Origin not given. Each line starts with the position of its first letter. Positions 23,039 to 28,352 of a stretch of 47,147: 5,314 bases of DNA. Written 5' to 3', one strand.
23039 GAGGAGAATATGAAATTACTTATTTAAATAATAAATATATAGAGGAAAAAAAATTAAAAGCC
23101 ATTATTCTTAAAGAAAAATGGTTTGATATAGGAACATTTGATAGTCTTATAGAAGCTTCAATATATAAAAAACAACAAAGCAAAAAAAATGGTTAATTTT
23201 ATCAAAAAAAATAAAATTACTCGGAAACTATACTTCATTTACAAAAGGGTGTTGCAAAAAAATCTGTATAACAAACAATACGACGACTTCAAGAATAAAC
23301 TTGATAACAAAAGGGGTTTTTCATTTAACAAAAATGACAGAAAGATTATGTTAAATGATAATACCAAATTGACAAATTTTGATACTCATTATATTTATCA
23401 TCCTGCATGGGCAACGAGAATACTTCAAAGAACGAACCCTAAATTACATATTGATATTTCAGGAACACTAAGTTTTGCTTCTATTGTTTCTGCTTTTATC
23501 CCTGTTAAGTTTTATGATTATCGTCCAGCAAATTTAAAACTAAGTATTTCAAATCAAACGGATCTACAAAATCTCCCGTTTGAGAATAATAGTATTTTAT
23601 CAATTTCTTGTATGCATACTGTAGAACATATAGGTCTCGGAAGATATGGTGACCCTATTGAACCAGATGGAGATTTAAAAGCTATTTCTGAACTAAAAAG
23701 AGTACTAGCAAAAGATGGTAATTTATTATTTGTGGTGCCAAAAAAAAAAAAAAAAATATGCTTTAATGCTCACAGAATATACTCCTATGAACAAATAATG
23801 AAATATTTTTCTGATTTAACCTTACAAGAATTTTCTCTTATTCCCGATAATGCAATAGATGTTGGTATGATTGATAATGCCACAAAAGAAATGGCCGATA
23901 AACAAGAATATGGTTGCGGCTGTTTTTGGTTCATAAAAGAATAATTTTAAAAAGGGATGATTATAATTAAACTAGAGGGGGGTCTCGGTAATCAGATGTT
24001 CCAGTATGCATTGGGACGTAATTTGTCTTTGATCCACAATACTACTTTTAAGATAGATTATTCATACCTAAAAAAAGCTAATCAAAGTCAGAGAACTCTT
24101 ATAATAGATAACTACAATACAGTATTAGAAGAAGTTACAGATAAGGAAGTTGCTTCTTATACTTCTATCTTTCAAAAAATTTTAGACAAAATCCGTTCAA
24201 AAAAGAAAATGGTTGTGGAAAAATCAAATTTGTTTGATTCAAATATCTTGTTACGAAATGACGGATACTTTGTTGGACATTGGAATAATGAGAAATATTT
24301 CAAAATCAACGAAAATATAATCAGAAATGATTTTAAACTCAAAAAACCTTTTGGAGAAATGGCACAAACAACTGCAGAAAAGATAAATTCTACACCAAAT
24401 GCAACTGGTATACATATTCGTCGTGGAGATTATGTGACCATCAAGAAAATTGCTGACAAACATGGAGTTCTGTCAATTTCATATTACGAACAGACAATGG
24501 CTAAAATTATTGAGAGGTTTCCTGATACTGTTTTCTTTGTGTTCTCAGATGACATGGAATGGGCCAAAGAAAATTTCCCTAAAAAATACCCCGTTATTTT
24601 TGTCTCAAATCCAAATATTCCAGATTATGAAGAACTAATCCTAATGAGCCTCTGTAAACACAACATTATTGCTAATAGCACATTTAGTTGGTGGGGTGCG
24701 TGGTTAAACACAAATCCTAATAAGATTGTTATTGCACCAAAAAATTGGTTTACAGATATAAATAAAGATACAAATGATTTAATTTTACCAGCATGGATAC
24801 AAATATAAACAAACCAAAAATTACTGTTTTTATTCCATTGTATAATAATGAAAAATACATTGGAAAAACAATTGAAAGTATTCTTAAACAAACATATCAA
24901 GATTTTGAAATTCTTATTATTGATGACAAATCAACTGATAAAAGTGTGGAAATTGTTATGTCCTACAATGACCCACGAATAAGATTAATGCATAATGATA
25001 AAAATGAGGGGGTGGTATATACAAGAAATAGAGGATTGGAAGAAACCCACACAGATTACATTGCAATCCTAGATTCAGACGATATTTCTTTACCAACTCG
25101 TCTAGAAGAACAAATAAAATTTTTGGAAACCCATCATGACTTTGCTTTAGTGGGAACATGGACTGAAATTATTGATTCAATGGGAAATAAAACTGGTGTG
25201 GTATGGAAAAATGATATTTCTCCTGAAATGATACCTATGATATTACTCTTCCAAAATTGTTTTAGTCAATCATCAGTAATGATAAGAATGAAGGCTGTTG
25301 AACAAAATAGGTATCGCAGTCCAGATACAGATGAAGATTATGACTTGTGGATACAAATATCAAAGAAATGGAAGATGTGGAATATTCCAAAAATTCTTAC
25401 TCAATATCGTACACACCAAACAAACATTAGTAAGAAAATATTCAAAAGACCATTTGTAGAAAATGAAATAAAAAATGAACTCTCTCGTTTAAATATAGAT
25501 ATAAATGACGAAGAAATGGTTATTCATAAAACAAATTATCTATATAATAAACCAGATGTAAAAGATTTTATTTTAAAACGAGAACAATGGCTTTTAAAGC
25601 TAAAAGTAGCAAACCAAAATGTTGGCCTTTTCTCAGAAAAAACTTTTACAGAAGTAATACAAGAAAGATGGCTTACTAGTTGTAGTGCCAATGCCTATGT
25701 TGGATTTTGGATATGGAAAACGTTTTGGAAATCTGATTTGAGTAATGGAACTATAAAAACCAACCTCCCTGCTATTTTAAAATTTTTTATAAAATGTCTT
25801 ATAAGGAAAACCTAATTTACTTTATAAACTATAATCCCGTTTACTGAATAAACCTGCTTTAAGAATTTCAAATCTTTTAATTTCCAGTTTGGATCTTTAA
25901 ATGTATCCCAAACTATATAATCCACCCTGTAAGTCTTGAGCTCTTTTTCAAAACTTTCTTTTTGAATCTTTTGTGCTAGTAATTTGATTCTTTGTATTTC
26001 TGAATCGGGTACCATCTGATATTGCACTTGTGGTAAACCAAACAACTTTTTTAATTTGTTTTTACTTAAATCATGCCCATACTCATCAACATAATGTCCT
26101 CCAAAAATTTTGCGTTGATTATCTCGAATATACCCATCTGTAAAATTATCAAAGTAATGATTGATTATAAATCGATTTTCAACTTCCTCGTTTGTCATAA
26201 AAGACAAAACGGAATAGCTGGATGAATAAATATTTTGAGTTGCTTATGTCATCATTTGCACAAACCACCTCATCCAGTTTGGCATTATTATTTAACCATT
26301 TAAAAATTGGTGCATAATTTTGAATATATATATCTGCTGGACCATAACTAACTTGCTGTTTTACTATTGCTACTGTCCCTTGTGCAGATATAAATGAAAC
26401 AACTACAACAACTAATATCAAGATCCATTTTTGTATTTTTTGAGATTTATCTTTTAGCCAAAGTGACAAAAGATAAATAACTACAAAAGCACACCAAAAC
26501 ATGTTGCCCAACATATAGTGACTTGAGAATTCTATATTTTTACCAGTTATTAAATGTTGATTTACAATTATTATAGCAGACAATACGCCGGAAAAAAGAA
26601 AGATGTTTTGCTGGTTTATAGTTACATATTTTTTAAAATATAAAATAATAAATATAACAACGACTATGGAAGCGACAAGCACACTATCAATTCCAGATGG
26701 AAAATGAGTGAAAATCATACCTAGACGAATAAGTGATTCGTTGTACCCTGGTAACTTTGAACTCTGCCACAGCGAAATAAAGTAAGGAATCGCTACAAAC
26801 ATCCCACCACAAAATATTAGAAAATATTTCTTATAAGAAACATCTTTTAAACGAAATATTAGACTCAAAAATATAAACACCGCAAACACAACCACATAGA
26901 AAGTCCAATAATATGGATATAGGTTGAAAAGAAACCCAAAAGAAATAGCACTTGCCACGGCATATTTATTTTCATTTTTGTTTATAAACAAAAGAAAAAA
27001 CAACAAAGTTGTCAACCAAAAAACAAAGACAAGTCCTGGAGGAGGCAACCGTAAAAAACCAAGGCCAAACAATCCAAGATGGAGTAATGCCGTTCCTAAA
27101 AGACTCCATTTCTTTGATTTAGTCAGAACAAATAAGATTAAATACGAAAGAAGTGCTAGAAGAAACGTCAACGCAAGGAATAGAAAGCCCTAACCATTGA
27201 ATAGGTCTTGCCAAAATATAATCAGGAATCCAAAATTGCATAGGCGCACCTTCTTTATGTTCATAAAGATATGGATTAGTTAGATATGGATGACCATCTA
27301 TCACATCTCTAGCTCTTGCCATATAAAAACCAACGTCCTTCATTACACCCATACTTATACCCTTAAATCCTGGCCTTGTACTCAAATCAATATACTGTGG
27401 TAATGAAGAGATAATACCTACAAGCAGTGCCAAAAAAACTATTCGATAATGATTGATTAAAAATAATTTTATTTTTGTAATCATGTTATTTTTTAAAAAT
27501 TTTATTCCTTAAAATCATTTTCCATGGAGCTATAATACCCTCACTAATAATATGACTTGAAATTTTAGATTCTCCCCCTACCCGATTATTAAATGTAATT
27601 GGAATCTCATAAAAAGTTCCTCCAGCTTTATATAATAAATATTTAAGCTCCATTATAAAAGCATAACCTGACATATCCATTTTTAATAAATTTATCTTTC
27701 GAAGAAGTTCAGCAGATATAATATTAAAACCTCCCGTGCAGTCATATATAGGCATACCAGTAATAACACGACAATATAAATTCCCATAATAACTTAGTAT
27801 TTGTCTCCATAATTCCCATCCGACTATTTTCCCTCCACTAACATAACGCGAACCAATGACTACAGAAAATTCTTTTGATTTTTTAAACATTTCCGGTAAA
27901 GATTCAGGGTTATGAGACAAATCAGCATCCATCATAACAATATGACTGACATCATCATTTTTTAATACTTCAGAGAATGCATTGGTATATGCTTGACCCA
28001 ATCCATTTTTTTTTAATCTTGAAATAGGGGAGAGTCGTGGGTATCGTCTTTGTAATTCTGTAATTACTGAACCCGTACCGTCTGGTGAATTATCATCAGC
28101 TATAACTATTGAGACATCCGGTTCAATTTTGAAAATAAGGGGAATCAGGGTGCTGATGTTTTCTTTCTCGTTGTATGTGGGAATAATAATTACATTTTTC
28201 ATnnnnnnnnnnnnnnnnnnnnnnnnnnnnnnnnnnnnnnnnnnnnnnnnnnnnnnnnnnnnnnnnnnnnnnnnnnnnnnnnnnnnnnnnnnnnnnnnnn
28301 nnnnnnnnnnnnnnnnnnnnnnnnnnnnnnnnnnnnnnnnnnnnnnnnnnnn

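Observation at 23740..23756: A17 homopolymer in frame inside a methyltransferase gene: candidate phase-variation switch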

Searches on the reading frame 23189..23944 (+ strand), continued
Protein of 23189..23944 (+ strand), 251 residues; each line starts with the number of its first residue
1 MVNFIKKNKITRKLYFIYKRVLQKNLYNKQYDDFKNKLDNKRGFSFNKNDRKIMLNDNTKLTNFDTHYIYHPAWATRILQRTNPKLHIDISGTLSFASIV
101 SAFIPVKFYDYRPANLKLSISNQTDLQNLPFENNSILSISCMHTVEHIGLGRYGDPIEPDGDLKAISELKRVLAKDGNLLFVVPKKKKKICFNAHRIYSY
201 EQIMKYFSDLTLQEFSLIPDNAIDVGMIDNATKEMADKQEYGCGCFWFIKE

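Call 35: fold_search(model_id=the predicted structure, library=pdb)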
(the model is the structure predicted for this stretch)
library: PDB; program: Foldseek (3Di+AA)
matches with E <= 10: 1450; with E <= 0.001: 332
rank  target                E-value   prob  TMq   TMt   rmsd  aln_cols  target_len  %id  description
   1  2p8j_B                2.7e-08  1.00  0.48  0.58   5.0       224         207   17  Crystal structure of S-adenosylmethionine-dependent methyltransferase (NP_349143.1) from Clostridium acetobutylicum at (released 2007-04-24)
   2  2p8j_A                4.4e-07  1.00  0.49  0.59   4.7       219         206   16  Crystal structure of S-adenosylmethionine-dependent methyltransferase (NP_349143.1) from Clostridium acetobutylicum at (released 2007-04-24)
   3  3l8d                  1.9e-06  1.00  0.48  0.58   5.1       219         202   11  Crystal structure of methyltransferase from Bacillus Thuringiensis (released 2010-01-12)
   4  1vlm_B                1.9e-06  1.00  0.42  0.49   5.8       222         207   11  Crystal structure of SAM-dependent methyltransferase, possible histamine N-methyltransferase (TM1293) from Thermotoga  (released 2004-08-24)
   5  1xxl_A                2.1e-06  1.00  0.39  0.42   6.4       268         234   13  The crystal structure of YcgJ protein from Bacillus subitilis at 2.1 A resolution (released 2004-11-23)
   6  4pne_A                3.3e-06  1.00  0.47  0.44   9.9       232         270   12  Crystal Structure of the [4+2]-Cyclase SpnF (released 2015-02-18)
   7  6f5z_A                4.9e-06  1.00  0.44  0.48   9.2       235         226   12  Complex between the Haloferax volcanii Trm112 methyltransferase activator and the Hvo_0019 putative methyltransferase (released 2018-07-11)
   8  6uv6_C                5.2e-06  1.00  0.44  0.42   9.1       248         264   16  AtmM with bound rebeccamycin analogue (released 2020-11-25)
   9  4mik_A                5.2e-06  1.00  0.43  0.43   7.2       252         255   11  Crystal Structure of hPNMT in Complex with bisubstrate inhibitor (2R,3R,4S,5S)-2-(6-amino-9H-purin-9-yl)-5-(((2-(((7-n (released 2014-09-10)
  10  5fcd_A                5.2e-06  1.00  0.40  0.44   8.2       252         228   12  Crystal structure of MccD protein (released 2015-12-30)
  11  8zc7_A                7.6e-06  1.00  0.49  0.46   7.4       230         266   12  Crystallographic analysis of MitM, which catalyzes the post-mitosane modification in mitomycin biosynthesis (released 2024-11-27)
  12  8x8j_A                9.8e-06  1.00  0.43  0.45  13.1       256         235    9  The structure of AbBioc in complex with inhibitor sinefungin (released 2024-11-13)
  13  6uvq_A                1.1e-05  1.00  0.46  0.45   6.8       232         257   15  Crystal structure of Apo AtmM (released 2020-11-25)
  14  5fcd_B                1.3e-05  1.00  0.46  0.50   9.3       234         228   13  Crystal structure of MccD protein (released 2015-12-30)
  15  5gm2_N                1.3e-05  1.00  0.46  0.43   7.3       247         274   13  Crystal structure of methyltransferase TleD complexed with SAH and teleocidin A1 (released 2016-09-28)
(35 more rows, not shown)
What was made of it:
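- On DUF268 (PF03269) class-I SAM-dependent methyltransferase: The Foldseek top hits are all SAM methyltransferases (2p8j, 3l8d, RebM, AtmM, NodS), with E down to 2.7e-8 (call 35).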

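Call 46: find_encoding_contigs(protein=P0001, flank=1000, max_places=5)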
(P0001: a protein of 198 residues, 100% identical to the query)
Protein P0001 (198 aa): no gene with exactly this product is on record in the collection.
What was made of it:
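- On Simple-sequence-repeat contingency locus (phase-variable gene): The window's own called protein is not on record elsewhere (call 46).
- Tried and rejected: The window's own called protein (P0001) is not on record elsewhere (call 46).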

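Call 61: search_protein_families(library=ncbifam, proteins=[window:23189-23941:+], max_evalue=0.001)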
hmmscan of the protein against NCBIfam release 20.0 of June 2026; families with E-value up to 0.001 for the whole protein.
window:23189-23941:+ (251 aa): 0 families

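Call 65: search_protein_representatives(protein=window:23189-23941:+)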
Query: 251 residues. Proteins with E-value up to 0.001 (for the whole library): 3128; up to 1e-10: 1179; up to 1e-30: 248. The best 150 are listed.
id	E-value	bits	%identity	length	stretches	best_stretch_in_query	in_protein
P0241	1.1e-85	303.7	63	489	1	16-250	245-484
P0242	1.5e-79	283.5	54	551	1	6-250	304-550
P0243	6.8e-79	281.4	56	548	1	4-250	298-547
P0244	5.6e-77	275.1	55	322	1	32-251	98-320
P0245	1.4e-75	270.6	53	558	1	8-251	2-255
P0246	1.8e-73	263.6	55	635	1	23-250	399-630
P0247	6.6e-73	261.8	54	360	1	12-250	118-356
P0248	9.8e-73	261.2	57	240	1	32-251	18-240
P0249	6.1e-71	255.3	54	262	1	43-251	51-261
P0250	5.4e-69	249.0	58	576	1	22-250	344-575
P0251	7.8e-69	248.4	51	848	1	10-250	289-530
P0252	1.3e-68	247.7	54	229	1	54-250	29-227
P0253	2.7e-68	246.7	57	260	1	44-250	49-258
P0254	2.7e-68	246.7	57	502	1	49-249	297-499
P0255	4.1e-68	246.1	52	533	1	11-250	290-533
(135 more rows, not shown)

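Call 68: search_dna_similar(query=window:23189-23944:+, collection=plasmids, mode=protein, max_rows=10)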
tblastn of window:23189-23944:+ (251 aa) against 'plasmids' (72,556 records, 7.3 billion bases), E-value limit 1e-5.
No match.
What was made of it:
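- Tried and rejected: The plasmid tblastn gave 0 (call 68).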

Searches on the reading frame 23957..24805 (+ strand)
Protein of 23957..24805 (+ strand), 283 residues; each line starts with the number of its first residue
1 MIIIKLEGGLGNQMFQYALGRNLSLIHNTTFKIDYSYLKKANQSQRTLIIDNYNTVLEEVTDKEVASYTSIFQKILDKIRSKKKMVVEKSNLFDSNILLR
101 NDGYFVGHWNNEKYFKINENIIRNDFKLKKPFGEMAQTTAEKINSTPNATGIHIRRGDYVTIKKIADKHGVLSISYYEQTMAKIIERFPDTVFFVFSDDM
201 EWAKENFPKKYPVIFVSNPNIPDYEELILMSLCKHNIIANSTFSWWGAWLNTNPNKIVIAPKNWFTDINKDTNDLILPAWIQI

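Call 5: search_protein_families(library=pfam, proteins=[window:23957-24805:+], max_evalue=0.01)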
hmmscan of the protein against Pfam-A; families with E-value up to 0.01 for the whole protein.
window:23957-24805:+ (283 aa): 1 family
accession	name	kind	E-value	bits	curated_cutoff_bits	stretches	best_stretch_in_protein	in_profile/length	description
PF01531.22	Glyco_transf_11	-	3.2e-33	115.7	23.9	1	4-283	35-297/298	Glycosyl transferase family 11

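Call 61: search_protein_families(library=ncbifam, proteins=[window:23957-24805:+], max_evalue=0.001)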
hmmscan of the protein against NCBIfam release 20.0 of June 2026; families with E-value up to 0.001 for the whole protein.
window:23957-24805:+ (283 aa): 0 families

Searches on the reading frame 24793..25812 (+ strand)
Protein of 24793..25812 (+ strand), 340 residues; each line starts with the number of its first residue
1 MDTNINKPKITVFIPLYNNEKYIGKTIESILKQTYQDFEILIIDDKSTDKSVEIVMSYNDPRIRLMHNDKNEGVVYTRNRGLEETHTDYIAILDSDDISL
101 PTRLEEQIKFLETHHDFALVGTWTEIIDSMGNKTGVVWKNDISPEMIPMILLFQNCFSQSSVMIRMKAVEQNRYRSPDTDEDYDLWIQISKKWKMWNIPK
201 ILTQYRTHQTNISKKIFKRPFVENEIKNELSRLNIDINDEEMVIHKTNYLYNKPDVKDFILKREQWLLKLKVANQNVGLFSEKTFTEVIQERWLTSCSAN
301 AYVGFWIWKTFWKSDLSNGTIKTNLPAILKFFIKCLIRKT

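Call 5: search_protein_families(library=pfam, proteins=[window:24793-25812:+], max_evalue=0.01)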
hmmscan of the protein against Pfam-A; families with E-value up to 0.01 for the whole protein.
window:24793-25812:+ (340 aa): 4 families
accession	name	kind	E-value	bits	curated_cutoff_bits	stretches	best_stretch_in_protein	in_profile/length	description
PF00535.33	Glycos_transf_2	-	1.9e-35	122.7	23.3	1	11-152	1-147/168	Glycosyl transferase family 2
PF10111.15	Glyco_tranf_2_2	-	1.3e-16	61.4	27.3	1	11-219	1-230/276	Glycosyltransferase like family 2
PF13641.12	Glyco_tranf_2_3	-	1.2e-15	58.6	27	1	8-125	1-124/230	Glycosyltransferase like family 2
PF13704.12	Glyco_tranf_2_4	-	0.0027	18.6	27.5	1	18-98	2-83/98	Glycosyl transferase family 2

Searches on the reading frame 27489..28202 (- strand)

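Call 25: search_protein_families(library=pfam, proteins=[window:27489-28202:-], max_evalue=0.001)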
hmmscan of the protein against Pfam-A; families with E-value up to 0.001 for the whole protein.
window:27489-28202:- (238 aa): 2 families
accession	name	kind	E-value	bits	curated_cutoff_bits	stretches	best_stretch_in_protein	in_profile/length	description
PF00535.33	Glycos_transf_2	-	1.2e-24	87.5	23.3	1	5-170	2-167/168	Glycosyl transferase family 2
PF13641.12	Glyco_tranf_2_3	-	6.5e-05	23.5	27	1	5-106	5-111/230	Glycosyltransferase like family 2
